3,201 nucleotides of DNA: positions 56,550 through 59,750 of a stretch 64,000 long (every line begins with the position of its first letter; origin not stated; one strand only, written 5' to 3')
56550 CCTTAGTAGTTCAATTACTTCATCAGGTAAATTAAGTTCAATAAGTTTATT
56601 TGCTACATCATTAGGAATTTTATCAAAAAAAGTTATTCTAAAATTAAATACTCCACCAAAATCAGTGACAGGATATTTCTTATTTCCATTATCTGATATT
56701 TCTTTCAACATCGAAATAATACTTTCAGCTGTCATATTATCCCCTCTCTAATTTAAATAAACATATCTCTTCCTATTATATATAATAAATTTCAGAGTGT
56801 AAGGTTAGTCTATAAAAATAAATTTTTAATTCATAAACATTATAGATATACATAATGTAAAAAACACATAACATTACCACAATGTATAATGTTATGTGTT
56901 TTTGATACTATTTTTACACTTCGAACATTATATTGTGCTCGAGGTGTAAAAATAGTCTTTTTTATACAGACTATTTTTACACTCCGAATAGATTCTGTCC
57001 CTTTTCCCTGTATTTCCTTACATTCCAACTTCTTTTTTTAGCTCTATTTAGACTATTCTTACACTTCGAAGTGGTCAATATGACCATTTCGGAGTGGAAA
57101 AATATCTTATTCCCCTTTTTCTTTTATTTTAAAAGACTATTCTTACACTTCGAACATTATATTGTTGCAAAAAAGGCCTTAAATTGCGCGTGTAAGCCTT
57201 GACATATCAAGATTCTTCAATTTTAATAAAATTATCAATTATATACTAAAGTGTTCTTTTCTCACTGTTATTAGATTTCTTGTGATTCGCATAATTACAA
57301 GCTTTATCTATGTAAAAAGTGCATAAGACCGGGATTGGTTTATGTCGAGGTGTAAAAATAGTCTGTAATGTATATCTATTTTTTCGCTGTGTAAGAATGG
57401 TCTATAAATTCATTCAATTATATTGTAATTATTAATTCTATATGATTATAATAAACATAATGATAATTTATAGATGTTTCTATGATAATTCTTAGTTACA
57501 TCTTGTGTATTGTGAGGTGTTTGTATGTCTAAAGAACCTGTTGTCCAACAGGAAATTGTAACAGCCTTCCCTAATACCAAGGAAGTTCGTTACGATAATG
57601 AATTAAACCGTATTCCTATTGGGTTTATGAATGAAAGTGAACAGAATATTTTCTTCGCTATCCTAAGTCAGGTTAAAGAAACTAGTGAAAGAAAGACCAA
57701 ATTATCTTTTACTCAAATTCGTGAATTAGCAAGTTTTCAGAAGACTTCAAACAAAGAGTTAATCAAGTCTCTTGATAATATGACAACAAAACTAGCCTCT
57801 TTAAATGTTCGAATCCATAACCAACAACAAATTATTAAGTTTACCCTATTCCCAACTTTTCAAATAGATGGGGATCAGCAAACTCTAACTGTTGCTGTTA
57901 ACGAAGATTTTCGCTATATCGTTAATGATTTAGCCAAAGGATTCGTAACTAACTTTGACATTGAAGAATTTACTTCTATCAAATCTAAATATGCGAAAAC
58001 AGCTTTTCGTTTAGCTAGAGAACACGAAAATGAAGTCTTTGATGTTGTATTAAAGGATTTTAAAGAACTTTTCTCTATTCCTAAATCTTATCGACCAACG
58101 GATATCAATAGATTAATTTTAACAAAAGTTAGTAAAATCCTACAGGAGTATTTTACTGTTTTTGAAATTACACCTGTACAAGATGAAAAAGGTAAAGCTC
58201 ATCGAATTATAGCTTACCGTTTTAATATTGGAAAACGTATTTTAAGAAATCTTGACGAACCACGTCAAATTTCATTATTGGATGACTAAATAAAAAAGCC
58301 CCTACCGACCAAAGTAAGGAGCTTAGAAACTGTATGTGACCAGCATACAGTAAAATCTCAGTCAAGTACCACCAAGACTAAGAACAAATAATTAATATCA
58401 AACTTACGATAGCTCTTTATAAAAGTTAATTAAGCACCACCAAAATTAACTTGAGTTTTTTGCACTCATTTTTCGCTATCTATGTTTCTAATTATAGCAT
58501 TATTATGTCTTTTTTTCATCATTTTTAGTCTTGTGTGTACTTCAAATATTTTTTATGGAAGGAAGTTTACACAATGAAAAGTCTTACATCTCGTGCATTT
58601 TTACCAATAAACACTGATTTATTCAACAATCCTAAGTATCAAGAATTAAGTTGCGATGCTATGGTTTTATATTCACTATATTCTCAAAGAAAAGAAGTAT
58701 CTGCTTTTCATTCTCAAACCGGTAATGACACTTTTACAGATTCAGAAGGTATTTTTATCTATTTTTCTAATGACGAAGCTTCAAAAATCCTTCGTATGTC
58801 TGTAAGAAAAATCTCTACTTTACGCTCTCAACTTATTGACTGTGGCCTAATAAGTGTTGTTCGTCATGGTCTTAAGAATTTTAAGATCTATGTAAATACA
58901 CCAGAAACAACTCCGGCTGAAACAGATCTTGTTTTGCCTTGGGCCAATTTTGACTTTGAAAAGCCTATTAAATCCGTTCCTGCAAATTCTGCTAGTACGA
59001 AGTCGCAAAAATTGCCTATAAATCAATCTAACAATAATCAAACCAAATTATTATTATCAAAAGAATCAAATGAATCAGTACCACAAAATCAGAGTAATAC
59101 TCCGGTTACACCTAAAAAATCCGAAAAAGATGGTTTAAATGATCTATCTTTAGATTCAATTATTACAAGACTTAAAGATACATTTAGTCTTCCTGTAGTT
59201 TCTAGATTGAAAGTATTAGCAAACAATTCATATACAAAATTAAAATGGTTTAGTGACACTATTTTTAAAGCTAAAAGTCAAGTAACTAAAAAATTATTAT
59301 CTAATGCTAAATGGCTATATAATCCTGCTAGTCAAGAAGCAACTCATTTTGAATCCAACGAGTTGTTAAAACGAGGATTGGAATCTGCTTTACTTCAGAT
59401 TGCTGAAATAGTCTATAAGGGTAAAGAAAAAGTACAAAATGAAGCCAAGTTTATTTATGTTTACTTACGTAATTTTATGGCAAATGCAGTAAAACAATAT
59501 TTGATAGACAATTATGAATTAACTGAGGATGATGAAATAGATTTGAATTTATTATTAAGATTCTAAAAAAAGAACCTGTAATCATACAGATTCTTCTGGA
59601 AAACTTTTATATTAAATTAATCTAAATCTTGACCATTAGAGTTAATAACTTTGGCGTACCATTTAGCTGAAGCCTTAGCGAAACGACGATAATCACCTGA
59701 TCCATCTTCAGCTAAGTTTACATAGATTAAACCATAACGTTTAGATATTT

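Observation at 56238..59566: Plasmid-type replicon embedded in the chromosome: iterons plus Rep_3 initiator plus RepA_N protein, next to an orphan SUKH-type immunity gene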

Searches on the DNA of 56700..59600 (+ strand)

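Call 5: search_dna_similar(query=window:56700-59600:+, collection=plasmids, mode=near, max_rows=25)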
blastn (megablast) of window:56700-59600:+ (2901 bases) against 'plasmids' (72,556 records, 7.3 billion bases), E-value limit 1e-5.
Records with a match: 34; places in all: 61; records where one place covers at least 80% of the query: 27.
Best place of each record, by identity: >=99% 2; 95-99% 32.
By first word of the organism name: Ligilactobacillus 34.
By predicted mobility (MOB-suite, as given by PLSDB): non-mobilizable 17; mobilizable 17.
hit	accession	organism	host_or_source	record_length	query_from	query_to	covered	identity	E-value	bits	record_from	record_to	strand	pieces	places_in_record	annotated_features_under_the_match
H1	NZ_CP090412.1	Ligilactobacillus salivarius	Homo sapiens,culture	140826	1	2901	100%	100.0%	0e+0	5391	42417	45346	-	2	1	replication initiator protein A | replication initiation protein | hypothetical protein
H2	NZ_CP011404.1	Ligilactobacillus salivarius str. Ren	Homo sapiens,human feces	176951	1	2896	100%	98.5%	0e+0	5144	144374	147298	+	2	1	replication initiator protein A | replication initiation protein | hypothetical protein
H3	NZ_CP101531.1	Ligilactobacillus salivarius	Xinyang black-feather laying hens,mixed ...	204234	1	2901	100%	98.0%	0e+0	5076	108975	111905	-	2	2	replication initiator protein A | replication initiation protein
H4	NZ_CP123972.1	Ligilactobacillus salivarius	pure culture,pig intestine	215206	1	2896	100%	97.6%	0e+0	5006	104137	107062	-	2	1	replication initiator protein A | replication initiation protein | hypothetical protein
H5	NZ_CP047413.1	Ligilactobacillus salivarius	Equus caballus,Isolated and purified ...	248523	1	2901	100%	97.0%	0e+0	4895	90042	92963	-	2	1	replication initiator protein A | replication initiation protein | hypothetical protein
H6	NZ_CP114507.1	Ligilactobacillus salivarius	Meles meles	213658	1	2896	100%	96.2%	0e+0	4764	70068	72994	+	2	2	replication initiator protein A | replication initiation protein | hypothetical protein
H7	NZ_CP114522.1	Ligilactobacillus salivarius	Meles meles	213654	1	2896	100%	96.2%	0e+0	4764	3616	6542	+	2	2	replication initiator protein A | replication initiation protein | hypothetical protein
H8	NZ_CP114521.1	Ligilactobacillus salivarius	Meles meles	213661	1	2896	100%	96.2%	0e+0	4764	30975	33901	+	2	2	replication initiator protein A | replication initiation protein | hypothetical protein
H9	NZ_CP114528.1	Ligilactobacillus salivarius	Meles meles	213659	1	2896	100%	96.2%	0e+0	4764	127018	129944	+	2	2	replication initiator protein A | replication initiation protein | hypothetical protein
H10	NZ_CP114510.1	Ligilactobacillus salivarius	Meles meles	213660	1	2896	100%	96.1%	0e+0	4764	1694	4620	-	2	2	replication initiator protein A | replication initiation protein | hypothetical protein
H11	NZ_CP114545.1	Ligilactobacillus salivarius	Meles meles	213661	1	2896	100%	96.1%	0e+0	4764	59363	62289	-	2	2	replication initiator protein A | replication initiation protein | hypothetical protein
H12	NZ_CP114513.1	Ligilactobacillus salivarius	Meles meles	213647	1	2896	100%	96.1%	0e+0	4764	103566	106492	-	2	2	replication initiator protein A | replication initiation protein | hypothetical protein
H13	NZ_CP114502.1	Ligilactobacillus salivarius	Meles meles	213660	1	2896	100%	96.1%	0e+0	4764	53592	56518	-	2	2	replication initiator protein A | replication initiation protein | hypothetical protein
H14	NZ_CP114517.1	Ligilactobacillus salivarius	Meles meles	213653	1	2896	100%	96.1%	0e+0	4756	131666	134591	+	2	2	replication initiator protein A | replication initiation protein | hypothetical protein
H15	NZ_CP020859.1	Ligilactobacillus salivarius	piglet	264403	1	2896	100%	96.1%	0e+0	4742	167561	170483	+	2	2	replication initiator protein A | replication initiation protein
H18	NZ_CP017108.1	Ligilactobacillus salivarius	Gallus gallus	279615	1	2896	100%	95.8%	0e+0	4712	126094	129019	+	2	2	replication initiator protein A | replication initiation protein | hypothetical protein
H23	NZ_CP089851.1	Ligilactobacillus salivarius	Pig,faecal sample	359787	1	2896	100%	95.6%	0e+0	4669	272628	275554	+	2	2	replication initiator protein A | replication initiation protein | hypothetical protein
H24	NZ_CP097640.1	Ligilactobacillus salivarius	Sinocyclocheilus grahami,Pure ...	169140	1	2895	100%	95.5%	0e+0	4651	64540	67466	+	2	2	replication initiator protein A | replication initiation protein | hypothetical protein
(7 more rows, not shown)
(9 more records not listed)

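Call 7: get_annotated_region(hit=H1, flank=20000)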
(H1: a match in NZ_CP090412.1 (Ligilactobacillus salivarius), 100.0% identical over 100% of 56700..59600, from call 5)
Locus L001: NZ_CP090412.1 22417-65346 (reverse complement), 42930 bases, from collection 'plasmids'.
description: Ligilactobacillus salivarius strain 2102-15 plasmid pLS2102-15_1, complete sequence
organism: Ligilactobacillus salivarius (NCBI taxid 1624)
taxonomy: Bacteria; Bacillota; Bacilli; Lactobacillales; Lactobacillaceae; Ligilactobacillus; Ligilactobacillus salivarius
host: -; source: Homo sapiens,culture; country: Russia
typing (MOB-suite, as given by PLSDB): non-mobilizable; replicon rep_cluster_1685
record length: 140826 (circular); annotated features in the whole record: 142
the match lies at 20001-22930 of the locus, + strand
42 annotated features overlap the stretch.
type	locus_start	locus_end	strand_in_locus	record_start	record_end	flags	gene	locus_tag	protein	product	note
CDS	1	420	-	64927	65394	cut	tnpA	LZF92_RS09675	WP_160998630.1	IS200/IS605 family transposase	-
CDS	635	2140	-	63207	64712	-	-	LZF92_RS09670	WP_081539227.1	sodium:solute symporter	-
CDS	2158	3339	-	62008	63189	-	-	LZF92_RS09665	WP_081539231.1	cation:proton antiporter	GO:0006812 - monoatomic cation transport [Evidence IEA]; GO:1902600 - proton transmembrane transport [Evidence IEA]; ...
CDS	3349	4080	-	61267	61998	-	-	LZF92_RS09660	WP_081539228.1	TIM barrel protein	-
CDS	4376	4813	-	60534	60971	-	ndk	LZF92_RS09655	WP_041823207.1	nucleoside-diphosphate kinase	-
CDS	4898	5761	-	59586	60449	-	-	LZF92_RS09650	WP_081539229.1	ROK family protein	-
CDS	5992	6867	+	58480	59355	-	-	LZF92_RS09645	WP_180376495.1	N-acetylneuraminate lyase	GO:0005975 - carbohydrate metabolic process [Evidence IEA]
CDS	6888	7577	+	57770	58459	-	-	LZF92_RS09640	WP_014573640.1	N-acetylmannosamine-6-phosphate 2-epimerase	-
CDS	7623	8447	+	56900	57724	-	-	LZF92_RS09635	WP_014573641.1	MurR/RpiR family transcriptional regulator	GO:0006355 - regulation of DNA-templated transcription [Evidence IEA]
CDS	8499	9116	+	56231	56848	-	-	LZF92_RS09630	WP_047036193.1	NAD-dependent epimerase/dehydratase family protein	-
CDS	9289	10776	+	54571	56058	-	yjeM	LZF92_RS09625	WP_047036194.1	glutamate/gamma-aminobutyrate family transporter YjeM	-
CDS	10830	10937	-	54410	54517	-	-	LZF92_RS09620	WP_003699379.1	putative metal homeostasis protein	-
CDS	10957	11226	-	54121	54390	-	rpsN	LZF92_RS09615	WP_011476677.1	30S ribosomal protein S14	GO:0006412 - translation [Evidence IEA]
CDS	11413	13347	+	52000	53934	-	-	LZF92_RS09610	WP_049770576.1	TetM/TetW/TetO/TetS family tetracycline resistance ribosomal protection protein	-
CDS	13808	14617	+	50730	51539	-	-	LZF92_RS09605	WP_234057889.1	DUF805 domain-containing protein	-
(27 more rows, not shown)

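Call 51: get_annotated_region(hit=H2, flank=3000)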
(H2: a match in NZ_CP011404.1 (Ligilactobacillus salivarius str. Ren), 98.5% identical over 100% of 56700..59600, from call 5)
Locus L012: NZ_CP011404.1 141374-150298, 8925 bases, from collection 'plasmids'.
description: Ligilactobacillus salivarius str. Ren plasmid pR1, complete sequence
organism: Ligilactobacillus salivarius str. Ren (NCBI taxid 1194971)
taxonomy: Bacteria; Bacillota; Bacilli; Lactobacillales; Lactobacillaceae; Ligilactobacillus; Ligilactobacillus salivarius; Ligilactobacillus salivarius str. Ren
host: -; source: Homo sapiens,human feces; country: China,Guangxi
typing (MOB-suite, as given by PLSDB): non-mobilizable; replicon rep_cluster_1685
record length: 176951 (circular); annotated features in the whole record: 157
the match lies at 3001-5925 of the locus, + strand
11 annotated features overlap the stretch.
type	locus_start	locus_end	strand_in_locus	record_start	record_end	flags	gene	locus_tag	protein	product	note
CDS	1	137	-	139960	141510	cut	-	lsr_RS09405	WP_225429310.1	hypothetical protein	-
CDS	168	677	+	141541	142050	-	-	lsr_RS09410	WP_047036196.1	helix-turn-helix domain-containing protein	-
CDS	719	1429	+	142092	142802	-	-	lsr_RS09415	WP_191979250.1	IS3 family transposase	-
CDS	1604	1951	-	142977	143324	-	-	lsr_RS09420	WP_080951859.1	phospholipase D-like domain-containing protein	-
CDS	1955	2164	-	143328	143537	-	-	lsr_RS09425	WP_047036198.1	hypothetical protein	-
CDS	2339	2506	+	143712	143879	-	-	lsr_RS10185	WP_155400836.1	hypothetical protein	-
CDS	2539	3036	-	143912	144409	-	-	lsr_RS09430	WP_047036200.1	hypothetical protein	-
CDS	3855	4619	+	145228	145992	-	-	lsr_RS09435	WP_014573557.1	replication initiation protein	GO:0006270 - DNA replication initiation [Evidence IEA]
CDS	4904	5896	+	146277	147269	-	-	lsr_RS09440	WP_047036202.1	replication initiator protein A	-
CDS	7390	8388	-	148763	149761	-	-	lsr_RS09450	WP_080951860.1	glucose PTS transporter subunit IIA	GO:0009401 - phosphoenolpyruvate-dependent sugar phosphotransferase system [Evidence IEA]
CDS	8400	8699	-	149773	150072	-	-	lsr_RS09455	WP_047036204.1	CAT RNA binding domain-containing protein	-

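Call 52: get_annotated_region(hit=H5, flank=3000)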
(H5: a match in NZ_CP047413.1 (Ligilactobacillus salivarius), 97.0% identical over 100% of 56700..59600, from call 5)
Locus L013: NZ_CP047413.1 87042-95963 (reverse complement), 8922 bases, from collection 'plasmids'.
description: Ligilactobacillus salivarius strain 2D plasmid unnamed1, complete sequence
organism: Ligilactobacillus salivarius (NCBI taxid 1624)
taxonomy: Bacteria; Bacillota; Bacilli; Lactobacillales; Lactobacillaceae; Ligilactobacillus; Ligilactobacillus salivarius
host: -; source: Equus caballus,Isolated and purified from a mixed microbial population,NCSU Equine Educational Unit; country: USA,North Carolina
typing (MOB-suite, as given by PLSDB): non-mobilizable; replicon rep_cluster_1685
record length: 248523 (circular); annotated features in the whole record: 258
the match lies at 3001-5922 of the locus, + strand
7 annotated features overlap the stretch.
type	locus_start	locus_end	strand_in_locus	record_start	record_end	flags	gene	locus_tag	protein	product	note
CDS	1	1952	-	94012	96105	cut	-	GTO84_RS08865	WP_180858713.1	phospholipase D-like domain-containing protein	-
CDS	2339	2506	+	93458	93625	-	-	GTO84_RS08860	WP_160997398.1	hypothetical protein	-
CDS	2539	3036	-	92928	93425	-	-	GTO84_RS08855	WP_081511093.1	hypothetical protein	-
CDS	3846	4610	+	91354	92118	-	-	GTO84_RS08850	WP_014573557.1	replication initiation protein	GO:0006270 - DNA replication initiation [Evidence IEA]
CDS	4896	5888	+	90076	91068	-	-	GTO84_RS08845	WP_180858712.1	replication initiator protein A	-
CDS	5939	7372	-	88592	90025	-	-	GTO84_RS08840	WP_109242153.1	6-phospho-beta-glucosidase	GO:0005975 - carbohydrate metabolic process [Evidence IEA]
CDS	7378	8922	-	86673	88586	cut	-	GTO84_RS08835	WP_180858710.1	beta-glucoside-specific PTS transporter subunit IIABC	GO:0015759 - beta-glucoside transport [Evidence IEA]; GO:0009401 - phosphoenolpyruvate-dependent sugar ...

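Call 53: get_annotated_region(hit=H6, flank=3000)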
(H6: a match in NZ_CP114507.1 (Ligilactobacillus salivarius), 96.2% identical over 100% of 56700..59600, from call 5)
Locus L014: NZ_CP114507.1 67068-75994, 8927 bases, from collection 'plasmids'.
description: Ligilactobacillus salivarius strain S32 plasmid unnamed4, complete sequence
organism: Ligilactobacillus salivarius (NCBI taxid 1624)
taxonomy: Bacteria; Bacillota; Bacilli; Lactobacillales; Lactobacillaceae; Ligilactobacillus; Ligilactobacillus salivarius
host: -; source: Meles meles; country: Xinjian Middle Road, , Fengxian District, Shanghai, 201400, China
typing (MOB-suite, as given by PLSDB): non-mobilizable; replicon rep_cluster_1685
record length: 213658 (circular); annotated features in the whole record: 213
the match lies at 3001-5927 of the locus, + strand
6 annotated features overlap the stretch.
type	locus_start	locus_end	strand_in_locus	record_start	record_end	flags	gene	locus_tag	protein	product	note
CDS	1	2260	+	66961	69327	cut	-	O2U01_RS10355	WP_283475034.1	phosphoketolase family protein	-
CDS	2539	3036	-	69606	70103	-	-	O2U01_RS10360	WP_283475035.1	hypothetical protein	-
CDS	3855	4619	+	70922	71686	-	-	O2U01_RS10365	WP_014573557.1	replication initiation protein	GO:0006270 - DNA replication initiation [Evidence IEA]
CDS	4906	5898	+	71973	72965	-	-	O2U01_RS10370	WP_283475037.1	replication initiator protein A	-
CDS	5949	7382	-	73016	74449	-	-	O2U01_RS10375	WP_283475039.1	6-phospho-beta-glucosidase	GO:0005975 - carbohydrate metabolic process [Evidence IEA]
CDS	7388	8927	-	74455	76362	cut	-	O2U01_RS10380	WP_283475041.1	beta-glucoside-specific PTS transporter subunit IIABC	GO:0015759 - beta-glucoside transport [Evidence IEA]; GO:0009401 - phosphoenolpyruvate-dependent sugar ...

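Call 54: get_annotated_region(hit=H18, flank=3000)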
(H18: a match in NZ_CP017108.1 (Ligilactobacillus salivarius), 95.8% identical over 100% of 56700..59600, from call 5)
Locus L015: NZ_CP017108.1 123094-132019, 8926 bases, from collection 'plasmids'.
description: Ligilactobacillus salivarius strain CICC 23174 plasmid pLS_1
organism: Ligilactobacillus salivarius (NCBI taxid 1624)
taxonomy: Bacteria; Bacillota; Bacilli; Lactobacillales; Lactobacillaceae; Ligilactobacillus; Ligilactobacillus salivarius
host: -; source: Gallus gallus; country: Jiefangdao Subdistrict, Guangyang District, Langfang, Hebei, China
typing (MOB-suite, as given by PLSDB): mobilizable; replicon rep_cluster_1685; relaxase MOBP
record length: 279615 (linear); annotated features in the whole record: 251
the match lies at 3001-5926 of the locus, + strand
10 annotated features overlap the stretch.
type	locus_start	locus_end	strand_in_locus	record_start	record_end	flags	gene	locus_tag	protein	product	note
CDS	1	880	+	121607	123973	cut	-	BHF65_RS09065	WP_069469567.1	phosphoketolase family protein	-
CDS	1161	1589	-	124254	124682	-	-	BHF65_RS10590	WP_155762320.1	IS3 family transposase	GO:0015074 - DNA integration [Evidence IEA]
CDS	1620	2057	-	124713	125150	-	-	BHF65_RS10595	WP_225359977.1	IS3 family transposase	-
CDS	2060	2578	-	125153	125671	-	-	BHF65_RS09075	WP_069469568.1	transposase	GO:0006313 - DNA transposition [Evidence IEA]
CDS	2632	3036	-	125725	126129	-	-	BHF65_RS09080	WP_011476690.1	hypothetical protein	-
CDS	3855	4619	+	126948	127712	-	-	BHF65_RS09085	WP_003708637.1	replication initiation protein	GO:0006270 - DNA replication initiation [Evidence IEA]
CDS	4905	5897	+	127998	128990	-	-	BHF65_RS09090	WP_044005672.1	replication initiator protein A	-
CDS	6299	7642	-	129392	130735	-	-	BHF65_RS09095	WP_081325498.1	RNA-guided endonuclease TnpB family protein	-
CDS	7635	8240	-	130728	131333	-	-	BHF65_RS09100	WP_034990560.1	IS607 family transposase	-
CDS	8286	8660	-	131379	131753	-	-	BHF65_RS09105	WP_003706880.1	CAT RNA binding domain-containing protein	-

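Call 55: get_annotated_region(hit=H23, flank=3000)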
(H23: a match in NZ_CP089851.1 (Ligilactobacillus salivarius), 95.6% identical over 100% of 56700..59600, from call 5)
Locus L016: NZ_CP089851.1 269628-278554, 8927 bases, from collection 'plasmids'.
description: Ligilactobacillus salivarius strain BNS11 plasmid pBNS11-360kb, complete sequence
organism: Ligilactobacillus salivarius (NCBI taxid 1624)
taxonomy: Bacteria; Bacillota; Bacilli; Lactobacillales; Lactobacillaceae; Ligilactobacillus; Ligilactobacillus salivarius
host: -; source: Pig,faecal sample; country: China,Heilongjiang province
typing (MOB-suite, as given by PLSDB): mobilizable; replicon rep_cluster_1685; relaxase MOBP
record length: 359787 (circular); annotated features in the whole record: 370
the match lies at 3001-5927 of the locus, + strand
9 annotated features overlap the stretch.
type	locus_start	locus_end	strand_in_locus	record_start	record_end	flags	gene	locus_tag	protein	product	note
CDS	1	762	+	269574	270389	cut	-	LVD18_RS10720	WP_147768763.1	DUF3800 domain-containing protein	-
CDS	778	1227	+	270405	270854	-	-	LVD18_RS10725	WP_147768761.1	type II toxin-antitoxin system PemK/MazF family toxin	-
CDS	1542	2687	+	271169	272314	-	-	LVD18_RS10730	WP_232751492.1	site-specific integrase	-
CDS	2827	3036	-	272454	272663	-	-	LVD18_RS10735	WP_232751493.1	hypothetical protein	-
CDS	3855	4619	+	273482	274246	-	-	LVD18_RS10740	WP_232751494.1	replication initiation protein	GO:0006270 - DNA replication initiation [Evidence IEA]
CDS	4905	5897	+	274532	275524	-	-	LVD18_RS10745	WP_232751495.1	replication initiator protein A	-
CDS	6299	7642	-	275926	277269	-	-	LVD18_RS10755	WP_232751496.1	transposase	-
CDS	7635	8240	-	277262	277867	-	-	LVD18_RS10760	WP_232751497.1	IS607 family transposase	-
CDS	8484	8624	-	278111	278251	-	-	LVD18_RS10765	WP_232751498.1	CAT RNA binding domain-containing protein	-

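Call 56: get_annotated_region(hit=H24, flank=3000)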
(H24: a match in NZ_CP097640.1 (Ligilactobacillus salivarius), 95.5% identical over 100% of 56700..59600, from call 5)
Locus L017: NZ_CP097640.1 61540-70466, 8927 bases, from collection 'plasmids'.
description: Ligilactobacillus salivarius strain S01 plasmid unnamed1
organism: Ligilactobacillus salivarius (NCBI taxid 1624)
taxonomy: Bacteria; Bacillota; Bacilli; Lactobacillales; Lactobacillaceae; Ligilactobacillus; Ligilactobacillus salivarius
host: -; source: Sinocyclocheilus grahami,Pure culture,intestine; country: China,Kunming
typing (MOB-suite, as given by PLSDB): non-mobilizable; replicon rep_cluster_1685
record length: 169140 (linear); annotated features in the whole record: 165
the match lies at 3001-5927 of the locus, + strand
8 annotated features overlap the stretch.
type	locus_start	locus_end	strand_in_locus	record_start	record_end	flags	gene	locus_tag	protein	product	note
CDS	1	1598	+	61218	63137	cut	-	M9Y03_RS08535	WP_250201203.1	TetM/TetW/TetO/TetS family tetracycline resistance ribosomal protection protein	-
CDS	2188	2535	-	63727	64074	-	-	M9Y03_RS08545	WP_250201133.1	hypothetical protein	-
CDS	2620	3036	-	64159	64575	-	-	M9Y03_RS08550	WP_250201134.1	hypothetical protein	-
CDS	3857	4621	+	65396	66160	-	-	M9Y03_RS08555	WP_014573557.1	replication initiation protein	GO:0006270 - DNA replication initiation [Evidence IEA]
CDS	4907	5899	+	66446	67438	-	-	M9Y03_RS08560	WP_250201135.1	replication initiator protein A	-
CDS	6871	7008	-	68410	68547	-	-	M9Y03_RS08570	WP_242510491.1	hypothetical protein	-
CDS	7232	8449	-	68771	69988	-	-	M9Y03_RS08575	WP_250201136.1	transposase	-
CDS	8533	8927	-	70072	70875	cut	-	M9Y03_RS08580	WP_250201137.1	PRD domain-containing protein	GO:0006355 - regulation of DNA-templated transcription [Evidence IEA]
